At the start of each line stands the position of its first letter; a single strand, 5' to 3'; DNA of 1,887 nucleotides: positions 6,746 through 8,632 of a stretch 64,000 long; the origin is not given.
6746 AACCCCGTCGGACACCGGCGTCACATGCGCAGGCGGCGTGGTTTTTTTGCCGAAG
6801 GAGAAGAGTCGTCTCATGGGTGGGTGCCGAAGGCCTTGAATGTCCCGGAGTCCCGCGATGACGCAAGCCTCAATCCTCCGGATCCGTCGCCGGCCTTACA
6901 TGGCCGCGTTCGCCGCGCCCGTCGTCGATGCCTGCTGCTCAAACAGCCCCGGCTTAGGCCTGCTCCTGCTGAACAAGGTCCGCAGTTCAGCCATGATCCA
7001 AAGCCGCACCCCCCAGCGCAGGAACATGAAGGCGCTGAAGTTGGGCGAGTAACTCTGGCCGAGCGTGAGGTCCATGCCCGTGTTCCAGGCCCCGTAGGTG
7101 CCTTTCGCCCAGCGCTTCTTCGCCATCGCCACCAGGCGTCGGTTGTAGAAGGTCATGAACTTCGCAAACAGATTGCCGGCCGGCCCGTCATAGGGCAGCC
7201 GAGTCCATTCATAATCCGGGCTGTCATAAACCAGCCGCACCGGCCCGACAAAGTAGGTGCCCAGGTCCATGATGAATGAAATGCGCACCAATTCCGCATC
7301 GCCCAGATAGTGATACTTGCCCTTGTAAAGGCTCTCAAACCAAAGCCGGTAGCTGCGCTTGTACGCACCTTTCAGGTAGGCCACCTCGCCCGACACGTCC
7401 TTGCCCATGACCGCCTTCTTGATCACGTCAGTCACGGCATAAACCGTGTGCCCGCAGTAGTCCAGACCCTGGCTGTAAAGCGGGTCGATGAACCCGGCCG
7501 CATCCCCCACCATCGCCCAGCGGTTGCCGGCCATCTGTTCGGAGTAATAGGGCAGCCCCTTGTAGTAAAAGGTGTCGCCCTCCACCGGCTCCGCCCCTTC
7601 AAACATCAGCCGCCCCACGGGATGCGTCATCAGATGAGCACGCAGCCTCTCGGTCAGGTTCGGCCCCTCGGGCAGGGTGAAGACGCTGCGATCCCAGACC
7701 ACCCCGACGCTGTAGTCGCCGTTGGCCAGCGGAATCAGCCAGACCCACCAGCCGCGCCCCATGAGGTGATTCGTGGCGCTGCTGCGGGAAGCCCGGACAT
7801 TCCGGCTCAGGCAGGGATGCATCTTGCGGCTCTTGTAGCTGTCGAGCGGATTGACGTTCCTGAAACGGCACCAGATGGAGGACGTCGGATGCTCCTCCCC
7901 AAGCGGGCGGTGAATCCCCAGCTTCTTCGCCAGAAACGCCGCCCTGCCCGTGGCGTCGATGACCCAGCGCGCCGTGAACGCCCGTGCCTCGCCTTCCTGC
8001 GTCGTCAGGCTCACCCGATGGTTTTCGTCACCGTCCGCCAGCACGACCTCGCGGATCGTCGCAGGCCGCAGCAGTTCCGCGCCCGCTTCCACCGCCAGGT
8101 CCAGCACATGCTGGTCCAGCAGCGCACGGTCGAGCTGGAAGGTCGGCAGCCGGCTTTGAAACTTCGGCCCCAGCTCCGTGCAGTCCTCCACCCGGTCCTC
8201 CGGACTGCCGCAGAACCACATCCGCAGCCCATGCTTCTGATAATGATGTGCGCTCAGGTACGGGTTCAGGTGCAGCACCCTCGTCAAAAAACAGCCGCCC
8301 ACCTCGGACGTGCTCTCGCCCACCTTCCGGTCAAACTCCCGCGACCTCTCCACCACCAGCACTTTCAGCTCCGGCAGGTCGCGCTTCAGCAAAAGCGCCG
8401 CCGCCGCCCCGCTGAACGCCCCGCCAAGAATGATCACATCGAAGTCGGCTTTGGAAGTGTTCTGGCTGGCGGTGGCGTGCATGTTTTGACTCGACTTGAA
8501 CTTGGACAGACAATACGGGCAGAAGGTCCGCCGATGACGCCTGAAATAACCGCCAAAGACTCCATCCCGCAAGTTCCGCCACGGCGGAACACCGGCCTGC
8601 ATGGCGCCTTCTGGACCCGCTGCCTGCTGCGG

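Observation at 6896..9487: Orphan halogenase + LpxL-like acyltransferase pair: candidate halogenated membrane lipid pathway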

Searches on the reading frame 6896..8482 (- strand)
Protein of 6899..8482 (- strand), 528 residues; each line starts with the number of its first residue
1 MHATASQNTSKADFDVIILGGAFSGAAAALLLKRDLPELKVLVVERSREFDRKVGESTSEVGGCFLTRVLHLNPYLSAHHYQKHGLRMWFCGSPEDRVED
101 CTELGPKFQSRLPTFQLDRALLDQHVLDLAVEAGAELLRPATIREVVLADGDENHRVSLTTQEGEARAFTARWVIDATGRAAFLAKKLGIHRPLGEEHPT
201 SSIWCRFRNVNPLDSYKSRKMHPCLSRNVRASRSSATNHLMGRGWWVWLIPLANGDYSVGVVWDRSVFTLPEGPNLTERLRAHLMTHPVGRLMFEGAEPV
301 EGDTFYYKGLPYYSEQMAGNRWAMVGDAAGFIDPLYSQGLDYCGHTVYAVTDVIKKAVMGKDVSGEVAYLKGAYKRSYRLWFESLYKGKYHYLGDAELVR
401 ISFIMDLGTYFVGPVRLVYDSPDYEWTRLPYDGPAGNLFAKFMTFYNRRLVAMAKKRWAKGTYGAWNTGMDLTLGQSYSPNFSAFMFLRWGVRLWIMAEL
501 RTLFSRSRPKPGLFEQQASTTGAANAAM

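Call 4: search_protein_families(library=pfam, proteins=[window:6899-8482:-], max_evalue=0.01)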
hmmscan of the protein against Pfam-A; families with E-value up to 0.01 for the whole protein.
seq(528 aa): 5 families
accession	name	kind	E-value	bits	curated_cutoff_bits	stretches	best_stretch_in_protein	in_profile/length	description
PF04820.20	Trp_halogenase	-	6.5e-13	48.8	21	1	113-354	151-354/458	Tryptophan halogenase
PF12831.13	FAD_oxidored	-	7e-10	39.2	27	1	15-210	1-180/416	FAD dependent oxidoreductase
PF01266.30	DAO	-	1.9e-06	28.1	27.9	0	15-51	1-35/353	FAD dependent oxidoreductase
PF01494.25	FAD_binding_3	-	5.2e-06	26.4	22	1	14-339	2-303/349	FAD binding domain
PF01946.23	Thi4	-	0.00057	19.6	26.2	1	10-47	14-50/235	Thi4 family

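Call 5: search_protein_families(library=ncbifam, proteins=[window:6899-8482:-], max_evalue=0.01)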
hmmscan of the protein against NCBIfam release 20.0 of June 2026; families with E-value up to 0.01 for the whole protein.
seq(528 aa): 32 families (the best 25 are shown)
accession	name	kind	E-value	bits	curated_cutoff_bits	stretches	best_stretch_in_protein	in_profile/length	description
NF049967.1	QhpG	equivalog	2.3e-27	96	240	1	16-341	1-273/423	flavin-dependent monooxygenase QhpG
NF033113.0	halo_ClmS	equivalog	9.3e-26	90.4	900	1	15-384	4-348/570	chloramphenicol-biosynthetic FADH2-dependent halogenase CmlS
NF038171.1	maturase_LodB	equivalog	3.5e-21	75.7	400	1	15-192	1-171/361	lysine-epsilon-oxidase maturase LodB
TIGR02032.1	GG-red-SF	subfamily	6e-21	75.4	158.8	1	14-343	1-286/297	geranylgeranyl reductase family protein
NF038174.1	maturase_GoxB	equivalog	1.2e-15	57.5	400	1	15-188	2-161/358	glycine oxidase maturase GoxB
NF045655.1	MkRedMenJ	equivalog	3.7e-12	45.9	700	1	13-359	4-320/406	menaquinone reductase MenJ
NF041080.1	DGGGPL_reductase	equivalog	1e-11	44.4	580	1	14-365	2-322/447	digeranylgeranylglycerophospholipid reductase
TIGR01988.1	Ubi-OHases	subfamily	3.8e-10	39.1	224.65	1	312-376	270-333/387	ubiquinone biosynthesis hydroxylase, UbiH/UbiF/VisC/COQ6 family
NF005599.0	PRK07333.1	equivalog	2.3e-09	36.3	549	2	316-370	287-341/414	ubiquinone biosynthesis hydroxylase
NF005612.0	PRK07364.1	equivalog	8.1e-09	34.5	487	1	314-376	288-349/415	FAD-dependent hydroxylase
NF041385.1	Dggglyphlred_Halo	equivalog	4.9e-08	31.9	700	1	13-363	4-322/405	digeranylgeranylglycerophospholipid reductase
NF004356.0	PRK05732.1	equivalog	2e-07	30.2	384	0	13-47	3-38/395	2-octaprenyl-6-methoxyphenyl hydroxylase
TIGR01984.1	UbiH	equivalog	7e-07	28.4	392.2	0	306-371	262-324/382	2-octaprenyl-6-methoxyphenyl hydroxylase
TIGR01989.1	COQ6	equivalog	1.4e-06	27.6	489.3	1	319-372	332-385/437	ubiquinone biosynthesis monooxygenase COQ6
NF005949.0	PRK08013.1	equivalog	4.4e-06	25.9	620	1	312-377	274-338/401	FAD-dependent 2-octaprenylphenol hydroxylase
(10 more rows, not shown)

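Call 7: search_solved_structures(query=window:6899-8482:-, max_evalue=0.001, show_alignments=3)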
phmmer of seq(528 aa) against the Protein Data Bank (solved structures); distinct sequences matched with E-value up to 0.001: 26.
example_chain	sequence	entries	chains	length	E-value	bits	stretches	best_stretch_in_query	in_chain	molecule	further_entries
3i3l_A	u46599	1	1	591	2.2e-17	65.9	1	15-382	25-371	Alkylhalidase CmlS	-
7v0b_A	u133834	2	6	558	8.1e-16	60.8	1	142-363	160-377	Tetracycline 7-halogenase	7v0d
7xgb_A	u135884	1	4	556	8.1e-16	60.8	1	142-363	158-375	Tetracycline 7-halogenase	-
8zop_A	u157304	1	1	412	1.1e-15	60.3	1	7-386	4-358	Halogenase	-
6bzt_A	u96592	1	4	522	1.1e-14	57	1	12-343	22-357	Halogenase PltM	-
6bza_A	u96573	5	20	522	1.4e-14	56.7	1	12-343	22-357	Halogenase PltM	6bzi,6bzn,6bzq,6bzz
5dbj_E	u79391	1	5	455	2.3e-14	56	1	10-385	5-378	FADH2-dependent halogenase PltA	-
3nix_A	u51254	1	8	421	1.7e-13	53.1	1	13-370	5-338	Flavoprotein/dehydrogenase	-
7fco_A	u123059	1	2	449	4.6e-12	48.4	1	111-385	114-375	ChlB4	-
5bva_A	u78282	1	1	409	4.3e-11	45.2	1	13-364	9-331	flavin-dependent halogenase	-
5bul_A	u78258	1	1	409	6.6e-11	44.6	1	13-366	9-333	flavin-dependent halogenase triple mutant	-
5wgt_A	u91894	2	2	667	3.1e-10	42.3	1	13-256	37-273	Flavin-dependent halogenase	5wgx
5wgv_A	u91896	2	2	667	7.4e-10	41.1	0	13-254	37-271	Flavin-dependent halogenase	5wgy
8gu0_A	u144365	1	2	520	9.8e-10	40.7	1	161-344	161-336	Non-heme halogenase radH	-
5wgu_A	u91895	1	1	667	1.6e-09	40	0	13-254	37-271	Flavin-dependent halogenase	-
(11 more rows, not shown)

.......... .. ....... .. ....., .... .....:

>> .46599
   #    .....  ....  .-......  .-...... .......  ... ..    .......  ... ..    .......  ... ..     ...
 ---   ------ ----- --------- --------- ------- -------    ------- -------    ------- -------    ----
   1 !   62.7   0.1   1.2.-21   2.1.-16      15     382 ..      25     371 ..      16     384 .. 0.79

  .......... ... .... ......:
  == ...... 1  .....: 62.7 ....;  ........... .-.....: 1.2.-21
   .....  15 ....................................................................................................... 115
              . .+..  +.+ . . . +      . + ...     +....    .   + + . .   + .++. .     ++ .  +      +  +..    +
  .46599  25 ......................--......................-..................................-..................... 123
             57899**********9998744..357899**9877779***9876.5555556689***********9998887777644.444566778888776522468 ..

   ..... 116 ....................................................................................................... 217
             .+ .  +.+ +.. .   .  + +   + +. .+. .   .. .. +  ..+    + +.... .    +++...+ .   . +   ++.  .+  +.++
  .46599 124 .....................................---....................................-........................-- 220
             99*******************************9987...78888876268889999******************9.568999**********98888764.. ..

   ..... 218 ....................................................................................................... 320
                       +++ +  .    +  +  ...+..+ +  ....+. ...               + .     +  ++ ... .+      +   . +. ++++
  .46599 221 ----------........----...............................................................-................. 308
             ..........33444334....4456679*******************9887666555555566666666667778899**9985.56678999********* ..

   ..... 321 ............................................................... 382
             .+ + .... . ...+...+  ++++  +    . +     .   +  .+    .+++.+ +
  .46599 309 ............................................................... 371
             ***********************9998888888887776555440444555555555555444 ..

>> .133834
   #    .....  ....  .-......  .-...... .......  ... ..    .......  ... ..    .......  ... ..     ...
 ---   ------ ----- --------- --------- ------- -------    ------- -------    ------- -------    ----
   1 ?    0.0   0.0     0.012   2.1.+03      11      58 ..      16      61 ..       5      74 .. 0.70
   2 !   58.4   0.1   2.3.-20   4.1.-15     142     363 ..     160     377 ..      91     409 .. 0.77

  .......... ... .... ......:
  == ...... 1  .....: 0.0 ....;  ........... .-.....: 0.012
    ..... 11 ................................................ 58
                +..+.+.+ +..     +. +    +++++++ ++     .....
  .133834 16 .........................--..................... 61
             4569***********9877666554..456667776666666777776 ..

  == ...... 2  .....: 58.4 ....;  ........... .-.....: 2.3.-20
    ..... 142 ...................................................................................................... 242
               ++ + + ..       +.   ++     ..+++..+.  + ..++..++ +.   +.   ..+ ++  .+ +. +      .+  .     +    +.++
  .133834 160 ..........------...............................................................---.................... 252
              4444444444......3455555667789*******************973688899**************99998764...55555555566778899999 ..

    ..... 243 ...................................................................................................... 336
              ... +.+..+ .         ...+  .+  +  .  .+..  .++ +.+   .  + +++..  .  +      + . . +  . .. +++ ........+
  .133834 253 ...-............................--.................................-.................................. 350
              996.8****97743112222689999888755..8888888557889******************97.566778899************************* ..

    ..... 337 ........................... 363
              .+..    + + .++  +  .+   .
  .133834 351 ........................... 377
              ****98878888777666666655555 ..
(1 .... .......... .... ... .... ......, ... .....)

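Call 8: find_homologous_proteins(query=window:6899-8482:-)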
Query seq(528 aa) (528 aa): 2461 proteins with E <= 0.001 among 8000 candidates; the best 120 are listed.
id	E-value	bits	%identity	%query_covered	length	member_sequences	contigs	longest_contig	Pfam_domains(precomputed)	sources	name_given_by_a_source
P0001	0.0e+0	1180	95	100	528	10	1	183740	PF01266.31,PF04820.21,PF01494.26,PF12831.14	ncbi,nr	ncbi:MAG: hypothetical protein CJBNEKGG_00876 [Prosthecobacter sp.]|nr:hypothetical protein [Prosthe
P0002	0.0e+0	1063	85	100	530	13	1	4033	PF01266.31,PF04820.21,PF12831.14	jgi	-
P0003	0.0e+0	1021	81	100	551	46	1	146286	PF01266.31,PF04820.21,PF01494.26,PF12831.14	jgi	jgi:flavin-dependent dehydrogenase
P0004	2.2e-295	998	82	95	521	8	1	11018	PF01266.31,PF04820.21,PF01494.26,PF12831.14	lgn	-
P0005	3.3e-294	994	80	95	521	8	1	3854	PF04820.21,PF01494.26,PF12831.14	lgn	-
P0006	5.2e-293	991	80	97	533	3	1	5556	PF01266.31,PF04820.21,PF01494.26,PF12831.14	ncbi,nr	ncbi:MAG: NAD(P)/FAD-dependent oxidoreductase [Prosthecobacter sp.]|nr:NAD(P)/FAD-dependent oxidored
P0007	1.5e-291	986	81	95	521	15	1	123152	PF04820.21,PF12831.14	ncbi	-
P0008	2.6e-289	978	77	100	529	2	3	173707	PF01266.31,PF04820.21,PF12831.14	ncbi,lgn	-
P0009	9.2e-289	977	80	95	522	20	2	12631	PF04820.21,PF12831.14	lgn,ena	-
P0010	4.1e-286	968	79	95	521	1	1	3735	PF01266.31,PF04820.21,PF01494.26,PF12831.14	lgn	-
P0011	1.9e-285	966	79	95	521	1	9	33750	PF04820.21,PF01494.26,PF12831.14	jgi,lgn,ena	-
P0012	3.5e-285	965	79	96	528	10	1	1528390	PF04820.21,PF01494.26,PF12831.14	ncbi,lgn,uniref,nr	ncbi:flavin-dependent dehydrogenase [Prosthecobacter fusiformis]|uniref:Flavin-dependent dehydrogena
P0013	3.5e-284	961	77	98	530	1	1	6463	PF04820.21,PF12831.14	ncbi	-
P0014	6.1e-284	961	80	94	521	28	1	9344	PF04820.21,PF01494.26,PF12831.14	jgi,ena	jgi:flavin-dependent dehydrogenase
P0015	3.2e-282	955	80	95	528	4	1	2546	PF01266.31,PF04820.21,PF01494.26,PF12831.14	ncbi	ncbi:MAG TPA: NAD(P)/FAD-dependent oxidoreductase [Prosthecobacter sp.]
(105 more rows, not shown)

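Call 14: find_related_loci(query=A1, collection=genome_contigs, flank=8000)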
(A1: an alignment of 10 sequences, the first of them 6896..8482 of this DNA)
Query A1 (528 aa) in genome_contigs; peptide patterns used: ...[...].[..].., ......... (x = any residue, [..] = any of these).
599 stretches matched a pattern (row limit reached: there are more); 534 encode a relative of the query (tblastn E <= 1e-3); the best 80 are kept; 80 distinct loci.
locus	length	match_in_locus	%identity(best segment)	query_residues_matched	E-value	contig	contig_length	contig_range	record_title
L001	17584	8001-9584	95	1-528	0e+0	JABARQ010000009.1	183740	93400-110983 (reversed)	MAG: Prosthecobacter sp. isolate Bin_70R c_000000000371, whole genome shotgun sequence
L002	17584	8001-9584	93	1-528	0e+0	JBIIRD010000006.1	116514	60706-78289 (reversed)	MAG: Prosthecobacter sp. isolate ME2003-08-07pf_3300034283_group2_bin103 Rohwer_bin2773_scaffold_18_c1, whole genome sho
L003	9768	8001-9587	85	1-527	0e+0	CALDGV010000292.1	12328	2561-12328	MAG TPA_asm: uncultured Prosthecobacter sp. isolate SRR5576002_bin.71_CONCOCT_v1.1_MAG genome assembly, contig: ERZ79503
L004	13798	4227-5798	83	1-527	0e+0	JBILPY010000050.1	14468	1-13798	MAG: Prosthecobacter sp. isolate ME2018-05-24_3300044972_group8_bin89 Rohwer_bin2787_scaffold_1286_c1, whole genome shot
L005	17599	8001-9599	82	1-528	0e+0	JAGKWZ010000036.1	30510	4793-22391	MAG: Verrucomicrobiaceae bacterium isolate P8_D7_6 P8_D7_6_117, whole genome shotgun sequence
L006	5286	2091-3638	84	1-509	0e+0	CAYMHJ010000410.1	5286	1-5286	MAG TPA_asm: uncultured Brevifollis sp. isolate SRP319275_co3_22 genome assembly, contig: NODE_14575_length_5286_cov_5.8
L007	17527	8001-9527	81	6-511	0e+0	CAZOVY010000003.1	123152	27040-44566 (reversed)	MAG TPA_asm: uncultured Brevifollis sp. isolate binchicken_co186_323 genome assembly, contig: NODE_77_length_123152_cov_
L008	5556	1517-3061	80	1-511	0e+0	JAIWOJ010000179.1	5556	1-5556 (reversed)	MAG: Prosthecobacter sp. isolate W1111 contig-61_13385, whole genome shotgun sequence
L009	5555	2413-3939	81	6-511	0e+0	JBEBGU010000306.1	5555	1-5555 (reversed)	MAG: Prosthecobacter sp. isolate ATF_4 NODE_10199_length_5555_cov_2.723424, whole genome shotgun sequence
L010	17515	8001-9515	81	7-511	0e+0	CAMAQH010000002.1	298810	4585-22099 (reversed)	MAG: Prosthecobacter debontii isolate AH-03may19-213 genome assembly, contig: AH-03may19-C6, whole genome shotgun sequen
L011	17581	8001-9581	77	1-526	0e+0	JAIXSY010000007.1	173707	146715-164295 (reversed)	MAG: Verrucomicrobiaceae bacterium isolate C8_MAG_00019 pond_C8_MAG_00019_000000000045, whole genome shotgun sequence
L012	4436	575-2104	79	5-511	0e+0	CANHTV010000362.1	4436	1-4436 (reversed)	MAG: Verrucomicrobiaceae bacterium isolate RE-27jun17-116 genome assembly, contig: RE-27jun17-C27106, whole genome shotg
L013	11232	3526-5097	77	6-528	0e+0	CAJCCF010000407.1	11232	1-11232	MAG: uncultured Verrucomicrobia bacterium isolate Loc090116-7m_bin-1039 genome assembly, contig: bin-1039:407/774, whole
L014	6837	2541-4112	76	6-528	0e+0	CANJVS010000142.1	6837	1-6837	MAG: Verrucomicrobiaceae bacterium isolate RH-23may17-92 genome assembly, contig: RH-23may17-C93901, whole genome shotgu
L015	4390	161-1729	76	1-523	0e+0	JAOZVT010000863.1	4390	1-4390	MAG: Prosthecobacter sp. isolate bin D_3_3 D_3_3_5129_length_4438_cov_4, whole genome shotgun sequence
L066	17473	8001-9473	60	12-502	0e+0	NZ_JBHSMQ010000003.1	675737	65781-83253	Prosthecobacter fluviatilis strain KACC 12649 spades_K_17_127_3, whole genome shotgun sequence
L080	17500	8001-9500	61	10-509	0e+0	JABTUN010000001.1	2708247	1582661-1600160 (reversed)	MAG: Verrucomicrobiaceae bacterium isolate H5_VER2 seq001, whole genome shotgun sequence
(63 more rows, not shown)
